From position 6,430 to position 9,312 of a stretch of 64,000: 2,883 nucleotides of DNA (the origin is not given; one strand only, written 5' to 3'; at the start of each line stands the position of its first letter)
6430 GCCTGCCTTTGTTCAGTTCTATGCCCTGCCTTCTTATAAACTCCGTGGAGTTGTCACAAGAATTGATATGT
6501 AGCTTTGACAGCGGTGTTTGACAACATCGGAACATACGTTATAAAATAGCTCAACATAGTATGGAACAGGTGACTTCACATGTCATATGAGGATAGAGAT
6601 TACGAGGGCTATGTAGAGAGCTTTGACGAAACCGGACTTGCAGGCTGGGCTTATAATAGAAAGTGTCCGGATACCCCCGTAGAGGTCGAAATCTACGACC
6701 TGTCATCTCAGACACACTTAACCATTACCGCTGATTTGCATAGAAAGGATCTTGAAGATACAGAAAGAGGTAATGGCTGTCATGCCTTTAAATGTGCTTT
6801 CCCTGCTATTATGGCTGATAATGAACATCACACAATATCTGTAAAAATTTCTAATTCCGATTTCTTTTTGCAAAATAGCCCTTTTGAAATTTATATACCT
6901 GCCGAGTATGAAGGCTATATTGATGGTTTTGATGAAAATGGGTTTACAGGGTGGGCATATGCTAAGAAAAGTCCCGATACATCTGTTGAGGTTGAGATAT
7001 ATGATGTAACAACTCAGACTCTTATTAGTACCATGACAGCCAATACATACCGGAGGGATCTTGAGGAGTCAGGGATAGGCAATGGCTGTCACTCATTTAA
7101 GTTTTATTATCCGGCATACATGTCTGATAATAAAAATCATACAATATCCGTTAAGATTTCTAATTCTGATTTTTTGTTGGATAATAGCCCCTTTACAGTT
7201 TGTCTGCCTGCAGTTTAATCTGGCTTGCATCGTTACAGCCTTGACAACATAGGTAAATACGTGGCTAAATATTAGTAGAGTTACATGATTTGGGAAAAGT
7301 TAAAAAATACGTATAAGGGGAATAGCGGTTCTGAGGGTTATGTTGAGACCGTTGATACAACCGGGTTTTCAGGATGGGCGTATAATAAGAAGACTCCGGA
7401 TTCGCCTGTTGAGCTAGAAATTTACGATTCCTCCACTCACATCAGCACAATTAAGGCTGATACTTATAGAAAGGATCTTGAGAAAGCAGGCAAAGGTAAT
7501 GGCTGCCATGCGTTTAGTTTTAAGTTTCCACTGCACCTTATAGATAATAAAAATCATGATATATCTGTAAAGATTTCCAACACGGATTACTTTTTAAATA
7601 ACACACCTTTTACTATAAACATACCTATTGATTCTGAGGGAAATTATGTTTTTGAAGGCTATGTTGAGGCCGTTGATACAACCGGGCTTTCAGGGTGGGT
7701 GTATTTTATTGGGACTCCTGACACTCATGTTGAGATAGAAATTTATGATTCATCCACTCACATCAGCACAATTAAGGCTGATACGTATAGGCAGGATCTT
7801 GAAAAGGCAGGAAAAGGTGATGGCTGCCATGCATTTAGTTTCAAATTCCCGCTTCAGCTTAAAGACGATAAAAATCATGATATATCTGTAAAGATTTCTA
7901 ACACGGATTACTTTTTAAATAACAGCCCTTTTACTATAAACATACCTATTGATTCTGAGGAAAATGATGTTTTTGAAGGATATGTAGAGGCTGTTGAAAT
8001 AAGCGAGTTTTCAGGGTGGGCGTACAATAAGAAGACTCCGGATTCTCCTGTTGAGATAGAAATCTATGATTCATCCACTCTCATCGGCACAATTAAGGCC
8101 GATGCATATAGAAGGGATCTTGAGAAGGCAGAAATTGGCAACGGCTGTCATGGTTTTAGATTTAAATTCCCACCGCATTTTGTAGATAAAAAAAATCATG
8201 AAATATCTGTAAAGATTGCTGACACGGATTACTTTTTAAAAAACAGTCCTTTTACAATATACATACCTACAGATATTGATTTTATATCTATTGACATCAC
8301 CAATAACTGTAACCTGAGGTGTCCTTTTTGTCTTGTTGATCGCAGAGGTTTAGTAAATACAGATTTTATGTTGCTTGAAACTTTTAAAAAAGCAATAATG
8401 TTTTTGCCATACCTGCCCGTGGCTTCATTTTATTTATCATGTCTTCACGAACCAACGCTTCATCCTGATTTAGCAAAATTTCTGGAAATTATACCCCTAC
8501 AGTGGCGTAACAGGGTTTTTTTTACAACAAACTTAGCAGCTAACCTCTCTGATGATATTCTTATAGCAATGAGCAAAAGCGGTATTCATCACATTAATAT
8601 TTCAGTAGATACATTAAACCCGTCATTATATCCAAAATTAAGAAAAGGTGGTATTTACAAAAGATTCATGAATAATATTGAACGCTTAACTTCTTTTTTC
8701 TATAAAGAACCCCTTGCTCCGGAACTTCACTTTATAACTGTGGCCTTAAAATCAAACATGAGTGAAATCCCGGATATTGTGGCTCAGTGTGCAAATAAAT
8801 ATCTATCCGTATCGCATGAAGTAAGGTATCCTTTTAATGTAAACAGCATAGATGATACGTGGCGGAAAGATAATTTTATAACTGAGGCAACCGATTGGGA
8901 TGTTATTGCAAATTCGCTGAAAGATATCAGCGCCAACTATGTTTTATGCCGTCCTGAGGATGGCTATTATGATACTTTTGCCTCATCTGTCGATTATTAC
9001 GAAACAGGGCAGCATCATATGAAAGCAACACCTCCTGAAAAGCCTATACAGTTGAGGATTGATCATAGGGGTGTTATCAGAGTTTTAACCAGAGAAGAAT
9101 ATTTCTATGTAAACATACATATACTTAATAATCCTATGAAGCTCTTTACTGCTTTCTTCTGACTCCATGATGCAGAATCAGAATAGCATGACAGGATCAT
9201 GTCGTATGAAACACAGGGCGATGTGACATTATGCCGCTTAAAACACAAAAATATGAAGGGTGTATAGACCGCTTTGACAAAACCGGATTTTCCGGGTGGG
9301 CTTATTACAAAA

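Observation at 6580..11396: Nine copies of a ~105-aa module across three tandem genes, two fused to paralogous radical SAM domains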

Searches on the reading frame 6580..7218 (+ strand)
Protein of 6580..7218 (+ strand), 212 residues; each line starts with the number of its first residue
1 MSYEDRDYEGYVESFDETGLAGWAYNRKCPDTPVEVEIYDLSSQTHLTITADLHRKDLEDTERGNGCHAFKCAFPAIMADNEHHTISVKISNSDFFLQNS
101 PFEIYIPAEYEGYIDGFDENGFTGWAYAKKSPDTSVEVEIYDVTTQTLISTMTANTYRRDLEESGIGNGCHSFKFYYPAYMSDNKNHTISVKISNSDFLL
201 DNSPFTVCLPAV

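Call 5: search_protein_families(library=pfam, proteins=[window:6580-7218:+], max_evalue=0.01)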
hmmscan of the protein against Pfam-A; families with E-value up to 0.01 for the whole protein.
window:6580-7218:+ (212 aa): 0 families

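Call 6: search_protein_families(library=ncbifam, proteins=[window:6580-7218:+], max_evalue=0.01)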
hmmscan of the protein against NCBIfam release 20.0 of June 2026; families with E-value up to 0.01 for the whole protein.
window:6580-7218:+ (212 aa): 0 families

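Call 53: search_protein_families(library=padloc, proteins=[window:6580-7218:+], max_evalue=0.01)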
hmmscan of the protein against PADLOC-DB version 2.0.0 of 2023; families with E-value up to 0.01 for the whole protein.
window:6580-7218:+ (212 aa): 0 families

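Call 60: find_homologous_proteins(query=window:6580-7215:+, max_evalue=0.001)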
Query window:6580-7215:+ (212 aa): 4 proteins with E <= 0.001 among 71 candidates.
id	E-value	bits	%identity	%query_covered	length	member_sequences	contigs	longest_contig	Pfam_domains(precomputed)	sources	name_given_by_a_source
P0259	3.3e-143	493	100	100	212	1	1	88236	-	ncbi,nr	ncbi:MAG: hypothetical protein HQK92_00135 [Nitrospirae bacterium]|nr:hypothetical protein [Nitrospi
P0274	2.6e-121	421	84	100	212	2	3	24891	-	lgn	-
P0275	4.3e-109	381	77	100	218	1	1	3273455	-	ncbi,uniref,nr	ncbi:hypothetical protein [Candidatus Magnetomonas plexicatena]|uniref:hypothetical protein n=1 Tax=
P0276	4.1e-5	42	35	47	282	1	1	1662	-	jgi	jgi:hypothetical protein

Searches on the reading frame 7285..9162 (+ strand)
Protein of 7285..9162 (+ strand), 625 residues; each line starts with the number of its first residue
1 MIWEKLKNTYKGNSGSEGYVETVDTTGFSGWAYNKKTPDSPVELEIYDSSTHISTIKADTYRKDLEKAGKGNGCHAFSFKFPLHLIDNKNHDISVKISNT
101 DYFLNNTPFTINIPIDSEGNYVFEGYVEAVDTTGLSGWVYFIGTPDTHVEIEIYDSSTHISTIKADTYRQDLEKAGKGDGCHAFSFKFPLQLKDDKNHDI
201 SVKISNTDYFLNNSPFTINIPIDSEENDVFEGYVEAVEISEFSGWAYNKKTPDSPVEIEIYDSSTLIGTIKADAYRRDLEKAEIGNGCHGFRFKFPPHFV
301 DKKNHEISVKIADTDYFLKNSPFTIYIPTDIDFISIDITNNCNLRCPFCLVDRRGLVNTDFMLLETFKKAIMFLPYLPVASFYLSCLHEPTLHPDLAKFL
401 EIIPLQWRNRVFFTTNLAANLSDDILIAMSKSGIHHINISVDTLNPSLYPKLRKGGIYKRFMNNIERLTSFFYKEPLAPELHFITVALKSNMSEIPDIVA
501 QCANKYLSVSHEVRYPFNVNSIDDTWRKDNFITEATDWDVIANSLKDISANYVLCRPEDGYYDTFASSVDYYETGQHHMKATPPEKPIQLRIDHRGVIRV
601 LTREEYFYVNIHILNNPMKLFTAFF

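Call 5: search_protein_families(library=pfam, proteins=[window:7285-9162:+], max_evalue=0.01)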
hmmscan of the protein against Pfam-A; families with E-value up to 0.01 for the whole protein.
window:7285-9162:+ (625 aa): 4 families
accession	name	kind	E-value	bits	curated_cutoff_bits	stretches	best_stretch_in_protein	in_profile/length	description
PF04055.27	Radical_SAM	-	2.4e-16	60.8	29.5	1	338-499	3-163/166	Radical SAM superfamily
PF05018.18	CFA20_dom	-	0.00034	20.8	24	0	186-227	87-128/185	CFA20 domain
PF18560.7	Lectin_like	-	0.0031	18.1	27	0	143-226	42-120/156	Lectin like domain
PF09092.17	Lyase_N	-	0.0041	17.4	26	0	213-263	45-92/166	Lyase, N terminal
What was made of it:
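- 8290..9159 (+): Gene 2 rSAM domain. CX3CX2C lies at 8308-8331, followed by an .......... block and a TTN block. PF04055 scores 60.8 bits against a cut-off of 29.5 (call 5).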

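Call 6: search_protein_families(library=ncbifam, proteins=[window:7285-9162:+], max_evalue=0.01)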
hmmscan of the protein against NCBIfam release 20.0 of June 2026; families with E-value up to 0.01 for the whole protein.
window:7285-9162:+ (625 aa): 23 families
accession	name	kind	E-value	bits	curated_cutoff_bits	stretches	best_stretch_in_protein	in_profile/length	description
TIGR04317.1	W_rSAM_matur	equivalog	5.1e-17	62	380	1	331-503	3-172/349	tungsten cofactor oxidoreductase radical SAM maturase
TIGR02668.1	moaA_archaeal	equivalog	5.9e-13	48.5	325.25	1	334-505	12-176/303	GTP 3',8-cyclase MoaA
TIGR02666.1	moaA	equivalog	6e-13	48.5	284.05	1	332-507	10-185/336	GTP 3',8-cyclase MoaA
NF001199.0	PRK00164.2-1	equivalog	8.8e-13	48.1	231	1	333-505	13-178/308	GTP 3',8-cyclase MoaA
TIGR04311.1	rSAM_Geo_metal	subfamily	2.4e-11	43.4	400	1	335-505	6-177/423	radical SAM/SPASM family putative metalloenzyme maturase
TIGR04321.1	spiroSPASM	subfamily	3.3e-09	36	250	1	333-473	232-381/510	spiro-SPASM protein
NF050035.1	rSAM_WgK_link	exception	2.9e-07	29.8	650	1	333-471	10-146/367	radical SAM/SPASM peptide maturase WgkB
TIGR04250.1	SCM_rSAM_ScmE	equivalog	4.7e-06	25.7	400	1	334-469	5-138/358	SynChlorMet cassette radical SAM/SPASM protein ScmE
NF045646.2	rSAM_Se_TrsS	equivalog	7.5e-06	24.7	490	1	336-470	90-224/441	radical SAM (seleno)protein TrsS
TIGR04340.1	rSAM_ACGX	hypoth_equivalog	1.4e-05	24.5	400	1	337-518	8-185/341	radical SAM/SPASM domain protein, ACGX system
NF033640.1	N_Twi_rSAM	subfamily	8.7e-05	21.8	170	0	389-504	182-297/398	twitch domain-containing radical SAM protein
TIGR04167.1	rSAM_SeCys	equivalog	0.0001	21.6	300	1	330-485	6-161/303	arsenosugar biosynthesis radical SAM (seleno)protein ArsS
TIGR04403.1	rSAM_skfB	equivalog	0.00013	20.9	300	1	335-505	107-267/402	sporulation killing factor system radical SAM maturase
NF053743.1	LipS2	equivalog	0.00016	21.2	270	1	339-509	30-197/292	LipS2 family lipoyl synthase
TIGR04055.1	rSAM_NirJ2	equivalog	0.0005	19.7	500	1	334-498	2-157/326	putative heme d1 biosynthesis radical SAM protein NirJ2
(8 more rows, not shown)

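Call 53: search_protein_families(library=padloc, proteins=[window:7285-9162:+], max_evalue=0.01)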
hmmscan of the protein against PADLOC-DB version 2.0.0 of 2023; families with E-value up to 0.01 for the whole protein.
window:7285-9162:+ (625 aa): 1 family
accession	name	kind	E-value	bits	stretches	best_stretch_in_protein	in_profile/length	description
PDLC02903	pVip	-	2.3e-05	22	1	334-471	2-128/257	Viperins not associated with kinases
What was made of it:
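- There is a weak pVip hit in PADLOC at 22 bits (call 53).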
